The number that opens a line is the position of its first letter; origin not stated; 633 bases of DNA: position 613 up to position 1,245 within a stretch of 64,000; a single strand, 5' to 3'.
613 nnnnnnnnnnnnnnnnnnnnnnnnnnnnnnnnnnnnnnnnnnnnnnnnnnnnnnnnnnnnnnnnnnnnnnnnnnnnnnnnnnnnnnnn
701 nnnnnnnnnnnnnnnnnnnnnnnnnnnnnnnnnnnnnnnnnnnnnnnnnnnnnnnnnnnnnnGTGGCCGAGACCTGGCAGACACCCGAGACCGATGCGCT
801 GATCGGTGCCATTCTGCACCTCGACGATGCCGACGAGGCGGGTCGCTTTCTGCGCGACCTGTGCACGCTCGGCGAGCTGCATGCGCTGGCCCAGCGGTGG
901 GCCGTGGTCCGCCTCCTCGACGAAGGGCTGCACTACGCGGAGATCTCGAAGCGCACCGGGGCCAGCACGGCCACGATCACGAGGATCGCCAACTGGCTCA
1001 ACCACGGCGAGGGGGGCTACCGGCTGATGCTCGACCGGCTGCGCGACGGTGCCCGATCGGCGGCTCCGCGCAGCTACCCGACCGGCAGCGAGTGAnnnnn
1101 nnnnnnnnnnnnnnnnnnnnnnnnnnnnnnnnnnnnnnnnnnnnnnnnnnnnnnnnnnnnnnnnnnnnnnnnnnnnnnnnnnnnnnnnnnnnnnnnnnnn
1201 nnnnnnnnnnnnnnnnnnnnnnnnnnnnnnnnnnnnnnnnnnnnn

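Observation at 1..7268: Histidine operon headed by a TrpR-like YerC/YecD gene, fully overlap-coupled, with hisA split off divergently and a palindromic operator between them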

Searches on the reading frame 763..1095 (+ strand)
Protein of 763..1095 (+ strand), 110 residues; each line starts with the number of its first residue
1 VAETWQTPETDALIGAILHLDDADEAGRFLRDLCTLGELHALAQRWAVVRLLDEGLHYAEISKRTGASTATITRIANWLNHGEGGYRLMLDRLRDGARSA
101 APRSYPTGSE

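Call 10: search_protein_families(library=pfam, proteins=[window:763-1095:+])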
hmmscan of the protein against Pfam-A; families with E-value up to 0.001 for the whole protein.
window:763-1095:+ (110 aa): 3 families
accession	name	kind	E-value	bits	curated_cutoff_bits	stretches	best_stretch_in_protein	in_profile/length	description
PF01371.25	Trp_repressor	-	6.4e-25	87.5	27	1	11-93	4-87/88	Trp repressor protein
PF13384.12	HTH_23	-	3.1e-07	30.4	24.6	1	43-83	5-46/50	Homeodomain-like domain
PF13551.12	HTH_29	-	7.5e-05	23.2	28.1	1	45-103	1-54/64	Winged helix-turn helix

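Call 11: search_protein_families(library=ncbifam, proteins=[window:763-1095:+])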
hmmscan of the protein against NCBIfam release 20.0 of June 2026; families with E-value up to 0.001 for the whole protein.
window:763-1095:+ (110 aa): 3 families
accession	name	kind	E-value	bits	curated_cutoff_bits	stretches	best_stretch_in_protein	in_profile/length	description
TIGR02531.1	yecD_yerC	hypoth_equivalog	1.4e-25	89.5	42.2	1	9-93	4-88/88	YerC/YecD family TrpR-related protein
TIGR01321.1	TrpR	equivalog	3.6e-06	27.3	67.25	1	11-80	10-80/94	trp operon repressor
NF033545.0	transpos_IS630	equivalog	0.00017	21.1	100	1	45-104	2-55/299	IS630 family transposase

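Call 18: find_homologous_proteins(query=window:763-1092:+, max_evalue=0.00001)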
Query window:763-1092:+ (110 aa): 5606 proteins with E <= 0.00001 among 5615 candidates; the best 120 are listed.
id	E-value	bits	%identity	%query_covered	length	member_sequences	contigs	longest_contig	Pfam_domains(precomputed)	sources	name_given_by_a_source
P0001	4.2e-67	241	100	100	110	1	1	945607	PF01371.26,PF13384.13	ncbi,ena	-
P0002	3.3e-60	219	92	100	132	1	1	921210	PF01371.26,PF13384.13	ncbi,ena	-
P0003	2.0e-59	216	91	100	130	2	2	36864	PF01371.26,PF13384.13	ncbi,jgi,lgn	-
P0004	8.0e-52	192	82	100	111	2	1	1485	PF01371.26,PF13384.13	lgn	-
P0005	2.8e-50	187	80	97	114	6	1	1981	PF01371.26,PF13384.13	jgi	jgi:TrpR-related protein YerC/YecD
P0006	2.2e-48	181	88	85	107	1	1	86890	PF01371.26,PF13384.13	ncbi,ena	-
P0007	1.2e-47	179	87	85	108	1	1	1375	PF01371.26,PF13384.13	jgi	-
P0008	3.0e-47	177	79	100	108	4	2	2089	PF01371.26,PF13384.13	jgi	-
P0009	3.5e-47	177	78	99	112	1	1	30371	PF01371.26,PF13384.13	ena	-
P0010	3.9e-47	177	77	100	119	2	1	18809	PF01371.26,PF13384.13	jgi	jgi:TrpR-related protein YerC/YecD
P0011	4.2e-47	177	86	85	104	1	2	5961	PF01371.26,PF13384.13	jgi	jgi:TrpR-related protein YerC/YecD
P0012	4.7e-47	177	87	85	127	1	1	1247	PF01371.26,PF13384.13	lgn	-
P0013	4.9e-47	177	75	100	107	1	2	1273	PF01371.26,PF13384.13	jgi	jgi:TrpR-related protein YerC/YecD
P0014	5.2e-47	176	76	100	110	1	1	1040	PF01371.26,PF13384.13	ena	-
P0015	1.0e-46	176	76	100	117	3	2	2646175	PF01371.26,PF13384.13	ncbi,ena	-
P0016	1.2e-46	175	75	100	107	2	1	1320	PF01371.26,PF13384.13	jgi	jgi:TrpR-related protein YerC/YecD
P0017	1.2e-46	175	74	100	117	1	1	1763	PF01371.26,PF13384.13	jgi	jgi:TrpR-related protein YerC/YecD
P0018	1.3e-46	175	86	85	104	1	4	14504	PF01371.26,PF13384.13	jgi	jgi:TrpR-related protein YerC/YecD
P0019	1.3e-46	175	85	85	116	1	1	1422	PF01371.26,PF13384.13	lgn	-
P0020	3.1e-46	174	86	85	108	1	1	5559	PF01371.26,PF13384.13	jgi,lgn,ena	-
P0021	3.2e-46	174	75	100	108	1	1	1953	PF01371.26,PF13384.13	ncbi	-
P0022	4.7e-46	173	86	85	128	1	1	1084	PF01371.26,PF13384.13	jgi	-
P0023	7.8e-46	173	77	100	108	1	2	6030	PF01371.26,PF13384.13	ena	-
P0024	9.0e-46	173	75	100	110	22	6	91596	PF01371.26,PF13384.13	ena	-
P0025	9.4e-46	172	75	100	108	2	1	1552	PF01371.26,PF13384.13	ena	-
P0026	9.6e-46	172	76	100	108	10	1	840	PF01371.26,PF13384.13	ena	-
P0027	1.1e-45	172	75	100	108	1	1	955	PF01371.26,PF13384.13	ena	-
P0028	1.1e-45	172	76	96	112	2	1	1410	PF01371.26,PF13384.13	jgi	jgi:TrpR-related protein YerC/YecD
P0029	1.5e-45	172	76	100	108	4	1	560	PF01371.26,PF13384.13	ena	-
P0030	1.5e-45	172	86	85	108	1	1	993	PF01371.26,PF13384.13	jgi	-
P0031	1.6e-45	172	75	100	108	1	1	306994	PF01371.26,PF13384.13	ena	-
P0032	1.6e-45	172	82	88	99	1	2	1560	PF01371.26,PF13384.13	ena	-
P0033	1.7e-45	172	75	100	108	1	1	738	PF01371.26,PF13384.13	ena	-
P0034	1.7e-45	172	73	100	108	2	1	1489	PF01371.26,PF13384.13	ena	-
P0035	1.9e-45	171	83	86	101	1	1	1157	PF01371.26,PF13384.13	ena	-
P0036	2.0e-45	171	77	99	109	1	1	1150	PF01371.26,PF13384.13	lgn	-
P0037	2.1e-45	171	75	100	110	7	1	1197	PF01371.26,PF13384.13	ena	-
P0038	2.1e-45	171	78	86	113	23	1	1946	PF01371.26,PF13384.13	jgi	jgi:TrpR-related protein YerC/YecD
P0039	2.5e-45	171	75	100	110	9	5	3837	PF01371.26,PF13384.13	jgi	jgi:TrpR-related protein YerC/YecD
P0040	3.4e-45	171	74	100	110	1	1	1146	PF01371.26,PF13384.13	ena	-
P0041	3.4e-45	171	80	88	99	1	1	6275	PF01371.26,PF13384.13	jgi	jgi:TrpR-related protein YerC/YecD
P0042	3.5e-45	171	82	86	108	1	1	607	PF01371.26,PF13384.13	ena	-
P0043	3.5e-45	171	71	100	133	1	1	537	PF01371.26,PF13384.13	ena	-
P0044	3.7e-45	171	71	99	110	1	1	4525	PF01371.26,PF13384.13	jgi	jgi:TrpR-related protein YerC/YecD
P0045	3.9e-45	170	75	100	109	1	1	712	PF01371.26,PF13384.13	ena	-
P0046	4.2e-45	170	74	100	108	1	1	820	PF01371.26,PF13384.13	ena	-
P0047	4.4e-45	170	75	100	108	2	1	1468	PF01371.26,PF13384.13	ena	-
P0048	4.4e-45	170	83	86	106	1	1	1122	PF01371.26,PF13384.13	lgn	-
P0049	4.6e-45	170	72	100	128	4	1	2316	PF01371.26,PF13384.13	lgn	-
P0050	4.6e-45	170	86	76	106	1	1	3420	PF01371.26,PF13384.13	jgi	jgi:TrpR-related protein YerC/YecD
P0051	4.7e-45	170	73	100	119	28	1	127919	PF01371.26,PF13384.13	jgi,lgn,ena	jgi:TrpR-related protein YerC/YecD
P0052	4.8e-45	170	75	100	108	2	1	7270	PF01371.26,PF13384.13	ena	-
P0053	4.9e-45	170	80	93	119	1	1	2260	PF01371.26,PF13384.13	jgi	jgi:TrpR-related protein YerC/YecD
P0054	5.0e-45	170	74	100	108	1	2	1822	PF01371.26,PF13384.13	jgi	jgi:TrpR-related protein YerC/YecD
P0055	5.1e-45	170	75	100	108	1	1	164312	PF01371.26,PF13384.13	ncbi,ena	-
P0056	5.3e-45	170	74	100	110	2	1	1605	PF01371.26,PF13384.13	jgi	jgi:TrpR-related protein YerC/YecD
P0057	5.4e-45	170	77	92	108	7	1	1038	PF01371.26,PF13384.13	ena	-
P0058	6.0e-45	170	81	88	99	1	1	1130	PF01371.26,PF13384.13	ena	-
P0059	6.0e-45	170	86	85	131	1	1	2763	PF01371.26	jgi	jgi:TrpR-related protein YerC/YecD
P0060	6.1e-45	170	84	85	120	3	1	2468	PF01371.26,PF13384.13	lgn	-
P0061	6.2e-45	170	75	100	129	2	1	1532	PF01371.26,PF13384.13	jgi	jgi:TrpR-related protein YerC/YecD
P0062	6.4e-45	170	74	100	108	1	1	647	PF01371.26,PF13384.13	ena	-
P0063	6.4e-45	170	81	88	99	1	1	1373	PF01371.26,PF13384.13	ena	-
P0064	6.5e-45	170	76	100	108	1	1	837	PF01371.26,PF13384.13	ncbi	-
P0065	6.5e-45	170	75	100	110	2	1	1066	PF01371.26,PF13384.13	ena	-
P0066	6.5e-45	170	74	100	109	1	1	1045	PF01371.26,PF13384.13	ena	-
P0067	6.8e-45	170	73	100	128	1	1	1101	PF01371.26,PF13384.13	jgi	jgi:TrpR-related protein YerC/YecD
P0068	7.1e-45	170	74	99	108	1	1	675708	PF01371.26,PF13384.13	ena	-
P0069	7.2e-45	170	73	100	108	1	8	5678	PF01371.26,PF13384.13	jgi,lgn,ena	-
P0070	7.7e-45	169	74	100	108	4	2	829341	PF01371.26,PF13384.13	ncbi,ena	-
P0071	7.8e-45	169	73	100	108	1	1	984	PF01371.26,PF13384.13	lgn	-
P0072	7.8e-45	169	84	82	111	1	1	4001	PF01371.26,PF13384.13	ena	-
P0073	8.2e-45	169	72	100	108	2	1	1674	PF01371.26,PF13384.13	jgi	-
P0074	8.8e-45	169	81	86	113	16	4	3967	PF01371.26,PF13384.13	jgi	jgi:TrpR-related protein YerC/YecD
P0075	9.0e-45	169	78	94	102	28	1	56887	PF01371.26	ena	-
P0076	1.1e-44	169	84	85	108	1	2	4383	PF01371.26,PF13384.13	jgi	jgi:TrpR-related protein YerC/YecD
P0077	1.2e-44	169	72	100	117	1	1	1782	PF01371.26,PF13384.13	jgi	jgi:TrpR-related protein YerC/YecD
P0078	1.2e-44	169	75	100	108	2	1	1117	PF01371.26,PF13384.13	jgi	-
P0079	1.2e-44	169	81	85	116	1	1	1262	PF01371.26,PF13384.13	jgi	-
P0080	1.3e-44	169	71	99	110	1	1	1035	PF01371.26,PF13384.13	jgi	jgi:TrpR-related protein YerC/YecD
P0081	1.3e-44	169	74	100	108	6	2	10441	PF01371.26,PF13384.13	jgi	-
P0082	1.4e-44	169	80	88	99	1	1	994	PF01371.26,PF13384.13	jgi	-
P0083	1.4e-44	169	74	100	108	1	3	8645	PF01371.26,PF13384.13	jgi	jgi:TrpR-related protein YerC/YecD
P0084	1.4e-44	169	73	100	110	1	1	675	PF01371.26,PF13384.13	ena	-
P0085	1.5e-44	169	74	100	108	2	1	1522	PF01371.26,PF13384.13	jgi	jgi:TrpR-related protein YerC/YecD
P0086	1.5e-44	169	73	98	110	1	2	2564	PF01371.26,PF13384.13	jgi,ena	-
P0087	1.7e-44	168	81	87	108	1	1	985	PF01371.26,PF13384.13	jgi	-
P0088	1.7e-44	168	73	100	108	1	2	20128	PF01371.26,PF13384.13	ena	-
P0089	1.8e-44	168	73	100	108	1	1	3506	PF01371.26,PF13384.13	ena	-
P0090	1.8e-44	168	73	100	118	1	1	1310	PF01371.26,PF13384.13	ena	-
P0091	1.9e-44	168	78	86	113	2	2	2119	PF01371.26,PF13384.13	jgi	jgi:TrpR-related protein YerC/YecD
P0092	1.9e-44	168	72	100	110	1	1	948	PF01371.26,PF13384.13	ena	-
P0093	1.9e-44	168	71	100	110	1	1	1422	PF01371.26,PF13384.13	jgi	jgi:TrpR-related protein YerC/YecD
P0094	2.0e-44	168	72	100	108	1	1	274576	PF01371.26,PF13384.13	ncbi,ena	-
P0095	2.1e-44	168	72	100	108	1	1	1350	PF01371.26,PF13384.13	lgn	-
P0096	2.1e-44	168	75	96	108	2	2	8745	PF01371.26,PF13384.13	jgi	jgi:TrpR-related protein YerC/YecD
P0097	2.1e-44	168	74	100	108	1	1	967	PF01371.26,PF13384.13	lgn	-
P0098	2.1e-44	168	72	100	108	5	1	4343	PF01371.26,PF13384.13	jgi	jgi:TrpR-related protein YerC/YecD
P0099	2.1e-44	168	76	96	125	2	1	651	PF01371.26,PF13384.13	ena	-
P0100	2.2e-44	168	78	89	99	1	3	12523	PF01371.26,PF13384.13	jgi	jgi:TrpR-related protein YerC/YecD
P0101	2.2e-44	168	73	100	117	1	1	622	PF01371.26,PF13384.13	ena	-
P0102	2.2e-44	168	81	88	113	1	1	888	PF01371.26,PF13384.13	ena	-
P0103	2.2e-44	168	74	100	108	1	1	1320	PF01371.26,PF13384.13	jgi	jgi:TrpR-related protein YerC/YecD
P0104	2.3e-44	168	71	100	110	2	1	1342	PF01371.26,PF13384.13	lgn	-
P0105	2.3e-44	168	79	86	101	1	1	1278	PF01371.26,PF13384.13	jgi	jgi:TrpR-related protein YerC/YecD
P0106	2.4e-44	168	79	87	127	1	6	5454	PF01371.26,PF13384.13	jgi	jgi:TrpR-related protein YerC/YecD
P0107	2.5e-44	168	74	97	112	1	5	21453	PF01371.26,PF13384.13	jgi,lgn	-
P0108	2.6e-44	168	74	100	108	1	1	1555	PF01371.26,PF13384.13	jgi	jgi:TrpR-related protein YerC/YecD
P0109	2.8e-44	168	74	100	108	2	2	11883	PF01371.26,PF13384.13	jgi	jgi:TrpR-related protein YerC/YecD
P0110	2.8e-44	168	74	100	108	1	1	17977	PF01371.26,PF13384.13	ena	-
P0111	2.9e-44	168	82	84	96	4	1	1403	PF01371.26,PF13384.13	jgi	jgi:TrpR-related protein YerC/YecD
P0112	3.0e-44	168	75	100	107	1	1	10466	PF01371.26,PF13384.13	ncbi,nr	ncbi:MAG TPA: YerC/YecD family TrpR-related protein [Candidatus Limnocylindrales bacterium]|nr:YerC/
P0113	3.0e-44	168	84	82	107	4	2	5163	PF01371.26,PF13384.13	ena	-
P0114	3.1e-44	168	75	97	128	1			PF01371.26,PF13384.13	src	-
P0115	3.3e-44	167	71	100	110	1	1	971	PF01371.26,PF13384.13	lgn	-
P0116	3.6e-44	167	73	97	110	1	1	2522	PF01371.26,PF13384.13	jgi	jgi:TrpR-related protein YerC/YecD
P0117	3.7e-44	167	74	99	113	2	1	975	PF01371.26,PF13384.13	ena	-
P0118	3.7e-44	167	83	85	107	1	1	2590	PF01371.26,PF13384.13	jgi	jgi:TrpR-related protein YerC/YecD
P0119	3.7e-44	167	83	85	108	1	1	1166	PF01371.26,PF13384.13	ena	-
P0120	3.8e-44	167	72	100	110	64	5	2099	PF01371.26,PF13384.13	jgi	jgi:TrpR-related protein YerC/YecD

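Call 19: find_related_loci(query=window:763-1092:+, collection=genome_contigs, flank=4000)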
Query window:763-1092:+ (110 aa) in genome_contigs; peptide patterns used: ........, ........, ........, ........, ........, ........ (x = any residue, [..] = any of these).
600 stretches matched a pattern (row limit reached: there are more); 3 encode a relative of the query (tblastn E <= 1e-3); 3 distinct loci.
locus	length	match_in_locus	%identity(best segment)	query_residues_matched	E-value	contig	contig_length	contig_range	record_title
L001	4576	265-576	68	5-110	9e-46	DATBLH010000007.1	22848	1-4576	MAG TPA_asm: Candidatus Limnocylindrales bacterium isolate SMAG_U3967 k141_3364293, whole genome shotgun sequence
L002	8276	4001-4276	73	3-94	2e-41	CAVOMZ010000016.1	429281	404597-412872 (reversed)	MAG: uncultured Chloroflexia bacterium isolate MFD00031.bin.2.175 genome assembly, contig: contig_50399, whole genome sh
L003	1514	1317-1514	76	3-68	3e-30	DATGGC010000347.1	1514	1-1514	MAG TPA_asm: Candidatus Limnocylindrales bacterium isolate SMAG_U9744 k141_1079020, whole genome shotgun sequence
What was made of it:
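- Tried and rejected: find_related_loci in genome_contigs (call 19). The lineage is inferred from record titles of relatives at 68-76% identity (calls 18, 19).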

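Call 20: find_encoding_contigs(protein=P0002, flank=3000, max_places=3)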
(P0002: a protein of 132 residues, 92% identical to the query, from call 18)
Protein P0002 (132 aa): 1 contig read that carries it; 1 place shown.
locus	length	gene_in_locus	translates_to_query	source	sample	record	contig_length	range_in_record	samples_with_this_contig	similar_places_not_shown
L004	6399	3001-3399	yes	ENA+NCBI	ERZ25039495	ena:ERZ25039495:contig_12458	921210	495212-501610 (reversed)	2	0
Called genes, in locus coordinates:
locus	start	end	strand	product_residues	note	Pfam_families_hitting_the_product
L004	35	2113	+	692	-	PF00009:GTP_EFTU, PF03144:GTP_EFTU_D2, PF22042:EF-G_D2, PF14492:EFG_III, PF03764:EFG_IV, PF00679:EFG_C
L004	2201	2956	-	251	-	PF00977:His_biosynth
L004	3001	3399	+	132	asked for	PF01371:Trp_repressor, PF13384:HTH_23 (weak)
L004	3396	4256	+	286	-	PF01634:HisG, PF08029:HisG_C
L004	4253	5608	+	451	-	PF00815:Histidinol_dh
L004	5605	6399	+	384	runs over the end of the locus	PF00155:Aminotran_1_2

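Call 21: find_encoding_contigs(protein=P0003, flank=3000, max_places=3)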
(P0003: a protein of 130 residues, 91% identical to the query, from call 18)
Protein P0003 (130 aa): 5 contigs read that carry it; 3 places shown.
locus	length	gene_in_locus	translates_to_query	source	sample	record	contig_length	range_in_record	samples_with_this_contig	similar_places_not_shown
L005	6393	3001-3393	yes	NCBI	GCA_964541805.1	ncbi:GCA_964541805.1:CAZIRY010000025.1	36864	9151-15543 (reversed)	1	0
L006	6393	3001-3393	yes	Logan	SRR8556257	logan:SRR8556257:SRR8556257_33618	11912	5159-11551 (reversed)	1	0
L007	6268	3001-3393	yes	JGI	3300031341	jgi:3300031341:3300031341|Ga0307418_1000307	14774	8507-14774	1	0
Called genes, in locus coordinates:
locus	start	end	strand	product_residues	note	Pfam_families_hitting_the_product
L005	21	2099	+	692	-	PF00009:GTP_EFTU, PF03144:GTP_EFTU_D2, PF22042:EF-G_D2, PF14492:EFG_III, PF03764:EFG_IV, PF00679:EFG_C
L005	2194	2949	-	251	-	PF00977:His_biosynth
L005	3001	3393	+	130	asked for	PF01371:Trp_repressor, PF13384:HTH_23 (weak)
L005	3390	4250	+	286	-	PF01634:HisG, PF08029:HisG_C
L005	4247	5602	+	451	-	PF00815:Histidinol_dh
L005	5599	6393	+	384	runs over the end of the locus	PF00155:Aminotran_1_2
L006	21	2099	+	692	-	PF00009:GTP_EFTU, PF03144:GTP_EFTU_D2, PF22042:EF-G_D2, PF14492:EFG_III, PF03764:EFG_IV, PF00679:EFG_C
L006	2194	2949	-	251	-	PF00977:His_biosynth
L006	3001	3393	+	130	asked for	PF01371:Trp_repressor, PF13384:HTH_23 (weak)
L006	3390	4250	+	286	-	PF01634:HisG, PF08029:HisG_C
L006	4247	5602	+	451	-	PF00815:Histidinol_dh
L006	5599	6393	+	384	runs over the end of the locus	PF00155:Aminotran_1_2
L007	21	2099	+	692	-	PF00009:GTP_EFTU, PF03144:GTP_EFTU_D2, PF22042:EF-G_D2, PF14492:EFG_III, PF03764:EFG_IV, PF00679:EFG_C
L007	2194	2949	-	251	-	PF00977:His_biosynth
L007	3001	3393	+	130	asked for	PF01371:Trp_repressor, PF13384:HTH_23 (weak)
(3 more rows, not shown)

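Call 22: find_encoding_contigs(protein=P0006, flank=3000, max_places=3)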
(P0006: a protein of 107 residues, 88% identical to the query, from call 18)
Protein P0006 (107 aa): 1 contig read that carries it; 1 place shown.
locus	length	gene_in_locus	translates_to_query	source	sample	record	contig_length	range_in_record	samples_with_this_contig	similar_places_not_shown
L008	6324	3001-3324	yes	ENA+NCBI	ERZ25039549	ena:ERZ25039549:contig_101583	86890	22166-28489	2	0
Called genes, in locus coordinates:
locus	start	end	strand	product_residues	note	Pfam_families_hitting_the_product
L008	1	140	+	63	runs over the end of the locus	PF00009:GTP_EFTU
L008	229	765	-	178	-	-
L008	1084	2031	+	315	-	PF14492:EFG_III, PF03764:EFG_IV, PF00679:EFG_C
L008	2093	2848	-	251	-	PF00977:His_biosynth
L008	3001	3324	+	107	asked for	PF01371:Trp_repressor, PF13384:HTH_23 (weak)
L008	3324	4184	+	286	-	PF01634:HisG, PF08029:HisG_C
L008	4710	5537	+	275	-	PF00815:Histidinol_dh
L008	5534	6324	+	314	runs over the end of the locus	PF00155:Aminotran_1_2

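Call 23: find_encoding_contigs(protein=P0015, flank=3000, max_places=3)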
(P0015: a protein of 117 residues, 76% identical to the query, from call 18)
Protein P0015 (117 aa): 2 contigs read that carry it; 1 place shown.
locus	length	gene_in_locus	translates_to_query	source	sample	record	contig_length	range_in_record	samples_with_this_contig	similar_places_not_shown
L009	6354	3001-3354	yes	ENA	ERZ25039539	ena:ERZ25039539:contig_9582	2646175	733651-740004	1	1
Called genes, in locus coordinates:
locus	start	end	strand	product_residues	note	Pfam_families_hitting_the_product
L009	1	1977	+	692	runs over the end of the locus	PF00009:GTP_EFTU, PF03144:GTP_EFTU_D2, PF22042:EF-G_D2, PF14492:EFG_III, PF03764:EFG_IV, PF00679:EFG_C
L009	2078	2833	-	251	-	PF00977:His_biosynth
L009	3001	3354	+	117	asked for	PF01371:Trp_repressor, PF13384:HTH_23 (weak)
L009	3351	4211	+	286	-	PF01634:HisG, PF08029:HisG_C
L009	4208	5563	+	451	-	PF00815:Histidinol_dh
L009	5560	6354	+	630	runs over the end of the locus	-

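Call 26: find_encoding_contigs(protein=P0009, flank=3000, max_places=2)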
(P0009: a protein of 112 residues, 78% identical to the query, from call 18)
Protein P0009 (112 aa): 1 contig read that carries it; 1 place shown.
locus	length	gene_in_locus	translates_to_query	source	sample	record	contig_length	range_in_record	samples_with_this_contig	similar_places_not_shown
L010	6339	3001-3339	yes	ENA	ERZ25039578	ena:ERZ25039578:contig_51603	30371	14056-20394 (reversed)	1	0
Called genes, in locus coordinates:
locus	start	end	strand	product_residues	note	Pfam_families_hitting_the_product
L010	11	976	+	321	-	PF00009:GTP_EFTU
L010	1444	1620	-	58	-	-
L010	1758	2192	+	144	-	PF00679:EFG_C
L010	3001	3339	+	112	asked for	PF01371:Trp_repressor, PF13384:HTH_23 (weak)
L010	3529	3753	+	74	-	PF01634:HisG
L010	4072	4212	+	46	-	PF08029:HisG_C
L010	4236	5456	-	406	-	-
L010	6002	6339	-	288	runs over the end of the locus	-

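Call 27: find_encoding_contigs(protein=P0024, flank=3000, max_places=2)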
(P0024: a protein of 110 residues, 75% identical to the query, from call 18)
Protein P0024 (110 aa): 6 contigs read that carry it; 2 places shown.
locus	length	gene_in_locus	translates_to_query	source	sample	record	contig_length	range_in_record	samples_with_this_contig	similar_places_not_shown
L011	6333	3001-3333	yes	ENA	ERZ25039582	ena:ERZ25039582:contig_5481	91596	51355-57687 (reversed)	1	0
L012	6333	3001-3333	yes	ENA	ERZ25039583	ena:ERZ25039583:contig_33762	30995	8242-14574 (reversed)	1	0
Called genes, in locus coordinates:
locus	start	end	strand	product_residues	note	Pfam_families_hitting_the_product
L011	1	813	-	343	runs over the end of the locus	-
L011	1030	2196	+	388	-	-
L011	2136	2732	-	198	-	PF00977:His_biosynth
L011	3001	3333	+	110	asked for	PF01371:Trp_repressor, PF13384:HTH_23 (weak)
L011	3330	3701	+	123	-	PF01634:HisG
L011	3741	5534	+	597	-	PF00815:Histidinol_dh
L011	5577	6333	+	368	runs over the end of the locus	PF00155:Aminotran_1_2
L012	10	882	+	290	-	PF00009:GTP_EFTU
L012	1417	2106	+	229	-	PF03764:EFG_IV, PF00679:EFG_C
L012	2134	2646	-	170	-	PF00977:His_biosynth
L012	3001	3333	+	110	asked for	PF01371:Trp_repressor, PF13384:HTH_23 (weak)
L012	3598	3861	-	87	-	-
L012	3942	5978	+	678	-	PF00815:Histidinol_dh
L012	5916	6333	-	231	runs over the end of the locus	-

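Call 28: find_encoding_contigs(protein=P0031, flank=3000, max_places=2)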
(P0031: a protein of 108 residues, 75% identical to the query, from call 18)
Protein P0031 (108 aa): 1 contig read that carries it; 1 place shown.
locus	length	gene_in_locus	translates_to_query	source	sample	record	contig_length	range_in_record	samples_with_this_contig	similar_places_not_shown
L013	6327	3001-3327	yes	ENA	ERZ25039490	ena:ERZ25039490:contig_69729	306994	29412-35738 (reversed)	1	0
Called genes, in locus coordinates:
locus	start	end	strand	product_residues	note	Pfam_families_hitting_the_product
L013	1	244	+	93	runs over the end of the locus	PF00009:GTP_EFTU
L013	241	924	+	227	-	PF00009:GTP_EFTU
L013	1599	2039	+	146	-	PF03764:EFG_IV, PF00679:EFG_C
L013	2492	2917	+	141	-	-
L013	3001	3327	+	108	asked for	PF01371:Trp_repressor, PF13384:HTH_23 (weak)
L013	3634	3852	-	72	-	-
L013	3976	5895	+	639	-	PF08029:HisG_C, PF00815:Histidinol_dh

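Call 29: find_encoding_contigs(protein=P0051, flank=3000, max_places=2)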
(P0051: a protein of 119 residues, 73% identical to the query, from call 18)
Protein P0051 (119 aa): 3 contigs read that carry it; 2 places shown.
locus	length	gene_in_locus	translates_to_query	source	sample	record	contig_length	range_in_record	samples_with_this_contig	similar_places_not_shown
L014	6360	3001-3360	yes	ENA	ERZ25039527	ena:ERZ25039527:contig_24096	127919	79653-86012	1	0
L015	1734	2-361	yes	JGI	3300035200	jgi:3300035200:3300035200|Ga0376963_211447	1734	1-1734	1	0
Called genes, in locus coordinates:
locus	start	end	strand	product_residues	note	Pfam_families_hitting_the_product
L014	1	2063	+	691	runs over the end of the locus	PF00009:GTP_EFTU, PF22042:EF-G_D2, PF03144:GTP_EFTU_D2, PF14492:EFG_III, PF03764:EFG_IV, PF00679:EFG_C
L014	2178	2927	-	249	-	PF00977:His_biosynth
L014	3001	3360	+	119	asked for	PF01371:Trp_repressor, PF13384:HTH_23 (weak)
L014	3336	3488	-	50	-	-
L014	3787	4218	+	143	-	PF01634:HisG, PF08029:HisG_C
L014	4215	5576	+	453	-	PF00815:Histidinol_dh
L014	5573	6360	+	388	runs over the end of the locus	PF00155:Aminotran_1_2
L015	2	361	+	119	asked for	PF01371:Trp_repressor, PF13384:HTH_23 (weak)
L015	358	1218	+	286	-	PF01634:HisG, PF08029:HisG_C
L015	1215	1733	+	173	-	?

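Call 30: find_encoding_contigs(protein=P0068, flank=3000, max_places=2)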
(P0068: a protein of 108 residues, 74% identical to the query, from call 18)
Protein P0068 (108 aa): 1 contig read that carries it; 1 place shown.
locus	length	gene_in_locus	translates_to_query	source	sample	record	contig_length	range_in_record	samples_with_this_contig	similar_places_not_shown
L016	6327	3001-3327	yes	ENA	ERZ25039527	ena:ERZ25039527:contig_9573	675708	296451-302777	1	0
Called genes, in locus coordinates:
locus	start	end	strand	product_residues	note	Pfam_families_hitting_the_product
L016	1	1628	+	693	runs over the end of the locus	PF00009:GTP_EFTU, PF22042:EF-G_D2, PF03144:GTP_EFTU_D2, PF14492:EFG_III, PF03764:EFG_IV, PF00679:EFG_C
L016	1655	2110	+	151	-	PF00293:NUDIX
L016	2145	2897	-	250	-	PF00977:His_biosynth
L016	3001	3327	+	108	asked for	PF01371:Trp_repressor, PF13384:HTH_23 (weak)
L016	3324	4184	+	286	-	PF01634:HisG, PF08029:HisG_C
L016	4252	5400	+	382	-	PF00155:Aminotran_1_2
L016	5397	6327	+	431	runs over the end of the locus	PF00475:IGPD, PF07685:GATase_3 (weak), PF00117:GATase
